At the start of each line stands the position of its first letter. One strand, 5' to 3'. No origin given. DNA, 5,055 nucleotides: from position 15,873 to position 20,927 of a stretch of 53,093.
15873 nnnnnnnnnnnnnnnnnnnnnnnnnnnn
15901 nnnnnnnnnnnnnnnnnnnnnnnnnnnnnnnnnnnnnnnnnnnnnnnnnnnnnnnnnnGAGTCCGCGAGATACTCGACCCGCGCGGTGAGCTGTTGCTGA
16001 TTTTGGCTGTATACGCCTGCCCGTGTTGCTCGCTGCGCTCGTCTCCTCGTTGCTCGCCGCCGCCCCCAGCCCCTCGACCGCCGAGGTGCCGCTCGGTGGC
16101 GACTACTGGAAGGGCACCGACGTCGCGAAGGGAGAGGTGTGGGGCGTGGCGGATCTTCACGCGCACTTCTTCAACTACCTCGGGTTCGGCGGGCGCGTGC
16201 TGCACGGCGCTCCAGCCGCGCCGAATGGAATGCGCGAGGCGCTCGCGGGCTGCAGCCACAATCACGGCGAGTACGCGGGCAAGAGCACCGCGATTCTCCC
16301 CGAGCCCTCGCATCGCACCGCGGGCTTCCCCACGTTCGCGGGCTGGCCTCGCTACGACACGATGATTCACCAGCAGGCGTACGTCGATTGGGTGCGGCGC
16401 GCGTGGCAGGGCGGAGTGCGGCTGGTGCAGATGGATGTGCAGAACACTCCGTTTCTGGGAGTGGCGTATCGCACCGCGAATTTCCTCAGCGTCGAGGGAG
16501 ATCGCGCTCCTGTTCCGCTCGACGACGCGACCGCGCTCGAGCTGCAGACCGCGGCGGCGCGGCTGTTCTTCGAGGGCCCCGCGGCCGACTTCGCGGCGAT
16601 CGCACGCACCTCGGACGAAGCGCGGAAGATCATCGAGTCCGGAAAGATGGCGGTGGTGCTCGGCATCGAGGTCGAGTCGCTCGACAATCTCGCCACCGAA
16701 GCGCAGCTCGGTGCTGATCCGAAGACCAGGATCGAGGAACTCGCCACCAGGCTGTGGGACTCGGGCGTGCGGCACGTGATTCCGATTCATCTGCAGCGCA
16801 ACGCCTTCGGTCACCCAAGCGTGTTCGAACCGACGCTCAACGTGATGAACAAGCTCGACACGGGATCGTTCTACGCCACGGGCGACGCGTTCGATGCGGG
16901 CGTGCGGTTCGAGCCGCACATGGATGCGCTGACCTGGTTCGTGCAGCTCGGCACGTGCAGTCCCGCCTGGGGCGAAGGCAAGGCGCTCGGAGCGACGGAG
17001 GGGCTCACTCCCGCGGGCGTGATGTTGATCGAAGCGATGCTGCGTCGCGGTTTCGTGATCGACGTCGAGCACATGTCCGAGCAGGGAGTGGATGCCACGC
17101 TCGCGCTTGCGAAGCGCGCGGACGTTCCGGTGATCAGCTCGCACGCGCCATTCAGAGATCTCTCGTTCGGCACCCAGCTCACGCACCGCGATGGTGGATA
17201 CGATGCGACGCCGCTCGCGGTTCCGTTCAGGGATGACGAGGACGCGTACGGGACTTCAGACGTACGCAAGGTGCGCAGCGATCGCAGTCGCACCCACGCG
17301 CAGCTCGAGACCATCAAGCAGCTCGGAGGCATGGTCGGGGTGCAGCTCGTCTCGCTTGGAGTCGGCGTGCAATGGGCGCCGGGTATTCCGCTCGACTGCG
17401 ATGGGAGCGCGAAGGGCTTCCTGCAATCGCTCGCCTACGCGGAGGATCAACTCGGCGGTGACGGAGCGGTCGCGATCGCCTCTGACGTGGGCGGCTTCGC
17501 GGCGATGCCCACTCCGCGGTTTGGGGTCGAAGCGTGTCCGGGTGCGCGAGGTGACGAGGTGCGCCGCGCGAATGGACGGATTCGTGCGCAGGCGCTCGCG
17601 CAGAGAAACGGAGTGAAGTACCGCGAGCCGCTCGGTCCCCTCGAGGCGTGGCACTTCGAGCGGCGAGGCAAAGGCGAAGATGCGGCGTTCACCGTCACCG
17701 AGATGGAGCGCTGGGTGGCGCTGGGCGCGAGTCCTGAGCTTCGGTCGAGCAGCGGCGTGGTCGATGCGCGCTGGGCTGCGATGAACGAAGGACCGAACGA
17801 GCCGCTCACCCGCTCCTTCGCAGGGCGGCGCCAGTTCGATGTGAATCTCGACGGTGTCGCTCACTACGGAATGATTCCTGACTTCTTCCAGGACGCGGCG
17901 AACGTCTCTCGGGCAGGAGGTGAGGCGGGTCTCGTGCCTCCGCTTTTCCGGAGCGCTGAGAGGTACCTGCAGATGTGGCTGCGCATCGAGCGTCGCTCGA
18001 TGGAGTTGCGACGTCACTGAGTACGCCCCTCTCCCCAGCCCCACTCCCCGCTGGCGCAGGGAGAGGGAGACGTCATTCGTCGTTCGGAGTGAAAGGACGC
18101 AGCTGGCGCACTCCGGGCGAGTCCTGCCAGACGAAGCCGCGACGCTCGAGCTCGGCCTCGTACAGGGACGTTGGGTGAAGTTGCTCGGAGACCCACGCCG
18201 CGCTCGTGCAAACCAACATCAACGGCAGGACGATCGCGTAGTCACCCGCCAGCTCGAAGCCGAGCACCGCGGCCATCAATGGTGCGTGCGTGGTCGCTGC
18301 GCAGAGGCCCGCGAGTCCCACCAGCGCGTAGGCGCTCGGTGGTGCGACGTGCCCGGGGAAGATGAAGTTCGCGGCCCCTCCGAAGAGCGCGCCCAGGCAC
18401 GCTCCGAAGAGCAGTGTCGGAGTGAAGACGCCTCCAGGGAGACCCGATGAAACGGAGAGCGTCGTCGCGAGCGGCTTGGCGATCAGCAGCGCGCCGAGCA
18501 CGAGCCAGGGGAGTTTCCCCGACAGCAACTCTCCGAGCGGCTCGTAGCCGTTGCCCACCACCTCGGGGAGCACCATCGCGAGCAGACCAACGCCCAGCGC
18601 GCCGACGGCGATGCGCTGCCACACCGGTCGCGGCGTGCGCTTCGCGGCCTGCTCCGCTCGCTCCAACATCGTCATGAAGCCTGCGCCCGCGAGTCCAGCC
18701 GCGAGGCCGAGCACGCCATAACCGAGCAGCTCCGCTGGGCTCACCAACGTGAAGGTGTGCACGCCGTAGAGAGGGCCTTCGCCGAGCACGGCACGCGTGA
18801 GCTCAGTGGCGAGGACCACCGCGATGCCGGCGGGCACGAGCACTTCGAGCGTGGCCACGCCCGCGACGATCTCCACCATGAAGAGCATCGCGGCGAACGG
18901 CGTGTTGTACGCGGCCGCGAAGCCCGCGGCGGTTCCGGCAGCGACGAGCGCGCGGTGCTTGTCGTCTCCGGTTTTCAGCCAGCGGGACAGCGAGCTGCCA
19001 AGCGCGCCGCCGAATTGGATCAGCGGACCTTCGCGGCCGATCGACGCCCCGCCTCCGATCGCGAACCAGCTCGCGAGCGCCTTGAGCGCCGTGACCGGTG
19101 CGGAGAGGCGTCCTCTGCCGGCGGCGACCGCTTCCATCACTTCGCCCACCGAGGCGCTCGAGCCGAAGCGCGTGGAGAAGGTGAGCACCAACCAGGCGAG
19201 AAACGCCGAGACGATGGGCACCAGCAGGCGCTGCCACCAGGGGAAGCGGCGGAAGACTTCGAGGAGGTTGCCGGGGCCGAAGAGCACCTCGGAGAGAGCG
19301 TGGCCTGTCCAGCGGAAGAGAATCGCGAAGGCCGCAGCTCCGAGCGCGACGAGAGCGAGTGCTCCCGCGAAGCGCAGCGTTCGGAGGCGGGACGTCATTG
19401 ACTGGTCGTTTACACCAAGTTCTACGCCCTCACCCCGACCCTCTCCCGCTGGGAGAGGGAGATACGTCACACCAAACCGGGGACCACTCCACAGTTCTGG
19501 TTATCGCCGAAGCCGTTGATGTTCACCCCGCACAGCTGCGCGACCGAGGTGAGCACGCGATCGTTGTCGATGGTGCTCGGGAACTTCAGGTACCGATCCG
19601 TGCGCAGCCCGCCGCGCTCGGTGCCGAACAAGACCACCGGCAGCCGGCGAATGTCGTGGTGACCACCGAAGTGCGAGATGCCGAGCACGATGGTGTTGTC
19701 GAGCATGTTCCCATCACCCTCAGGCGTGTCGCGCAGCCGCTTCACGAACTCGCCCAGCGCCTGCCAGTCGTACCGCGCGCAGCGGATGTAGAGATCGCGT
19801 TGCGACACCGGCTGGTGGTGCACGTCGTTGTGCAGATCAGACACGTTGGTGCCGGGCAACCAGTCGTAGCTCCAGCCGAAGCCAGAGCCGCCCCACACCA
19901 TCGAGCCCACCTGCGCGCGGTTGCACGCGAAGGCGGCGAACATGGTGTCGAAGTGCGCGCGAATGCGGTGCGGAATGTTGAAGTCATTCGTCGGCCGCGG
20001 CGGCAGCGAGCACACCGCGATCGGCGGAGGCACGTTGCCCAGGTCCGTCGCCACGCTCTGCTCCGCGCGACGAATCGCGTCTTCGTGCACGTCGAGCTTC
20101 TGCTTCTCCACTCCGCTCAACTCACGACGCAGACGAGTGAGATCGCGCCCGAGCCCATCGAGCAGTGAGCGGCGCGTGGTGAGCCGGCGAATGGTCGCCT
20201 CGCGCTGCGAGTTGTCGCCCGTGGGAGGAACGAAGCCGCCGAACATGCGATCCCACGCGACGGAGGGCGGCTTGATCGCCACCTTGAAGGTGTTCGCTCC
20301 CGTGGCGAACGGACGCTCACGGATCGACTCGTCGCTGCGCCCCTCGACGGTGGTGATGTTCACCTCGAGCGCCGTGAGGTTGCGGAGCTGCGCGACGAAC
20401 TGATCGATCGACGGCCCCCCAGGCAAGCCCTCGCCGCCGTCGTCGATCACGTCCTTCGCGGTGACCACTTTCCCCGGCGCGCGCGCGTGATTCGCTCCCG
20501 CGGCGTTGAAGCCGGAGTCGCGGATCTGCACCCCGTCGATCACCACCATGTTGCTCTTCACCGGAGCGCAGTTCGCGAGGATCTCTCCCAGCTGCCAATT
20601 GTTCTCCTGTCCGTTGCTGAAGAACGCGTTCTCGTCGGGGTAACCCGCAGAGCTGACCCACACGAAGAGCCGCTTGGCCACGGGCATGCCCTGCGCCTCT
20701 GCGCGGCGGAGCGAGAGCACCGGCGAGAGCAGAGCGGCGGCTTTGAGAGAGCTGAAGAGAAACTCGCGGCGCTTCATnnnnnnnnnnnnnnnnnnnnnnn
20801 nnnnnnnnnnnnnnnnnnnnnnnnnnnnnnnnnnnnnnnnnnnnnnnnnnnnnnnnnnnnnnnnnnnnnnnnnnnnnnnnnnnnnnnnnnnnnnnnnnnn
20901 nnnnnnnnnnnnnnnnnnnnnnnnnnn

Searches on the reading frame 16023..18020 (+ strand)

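Call 13: search_protein_families(library=pfam, proteins=[window:16023-18020:+], max_evalue=0.0001)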
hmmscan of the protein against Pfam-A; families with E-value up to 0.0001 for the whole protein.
window:16023-18020:+ (665 aa): 1 family
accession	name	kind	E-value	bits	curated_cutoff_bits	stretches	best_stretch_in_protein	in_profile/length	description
PF01244.27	Peptidase_M19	-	2.3e-13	50.4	26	1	313-379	142-207/319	Membrane dipeptidase (Peptidase family M19)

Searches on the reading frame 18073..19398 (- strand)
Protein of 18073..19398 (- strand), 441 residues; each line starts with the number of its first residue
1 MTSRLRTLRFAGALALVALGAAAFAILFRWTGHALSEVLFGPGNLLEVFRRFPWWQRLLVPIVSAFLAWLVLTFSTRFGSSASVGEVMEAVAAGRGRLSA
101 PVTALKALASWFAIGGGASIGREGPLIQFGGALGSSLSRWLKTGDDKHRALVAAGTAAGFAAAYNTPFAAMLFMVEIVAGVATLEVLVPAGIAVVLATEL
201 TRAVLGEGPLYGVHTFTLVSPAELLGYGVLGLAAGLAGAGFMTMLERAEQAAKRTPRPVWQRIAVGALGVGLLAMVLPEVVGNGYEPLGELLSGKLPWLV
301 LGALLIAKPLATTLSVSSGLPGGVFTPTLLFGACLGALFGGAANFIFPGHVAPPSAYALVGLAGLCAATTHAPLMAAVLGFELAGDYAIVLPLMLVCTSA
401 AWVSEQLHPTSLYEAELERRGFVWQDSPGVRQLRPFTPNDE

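Call 13: search_protein_families(library=pfam, proteins=[window:18073-19398:-], max_evalue=0.0001)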
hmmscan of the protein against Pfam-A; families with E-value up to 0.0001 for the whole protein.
window:18073-19398:- (441 aa): 1 family
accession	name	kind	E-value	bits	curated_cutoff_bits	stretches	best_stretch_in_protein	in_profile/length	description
PF00654.25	Voltage_CLC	-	1.1e-87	294.9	24.8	1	65-404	3-345/346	Voltage gated chloride channel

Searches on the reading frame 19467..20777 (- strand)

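Call 13: search_protein_families(library=pfam, proteins=[window:19467-20777:-], max_evalue=0.0001)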
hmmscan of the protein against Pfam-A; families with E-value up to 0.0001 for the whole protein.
window:19467-20777:- (436 aa): 1 family
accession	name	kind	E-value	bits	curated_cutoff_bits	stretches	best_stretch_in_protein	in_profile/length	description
PF07586.16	HXXSHH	-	3.7e-40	138.9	30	1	36-323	1-287/307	Protein of unknown function (DUF1552)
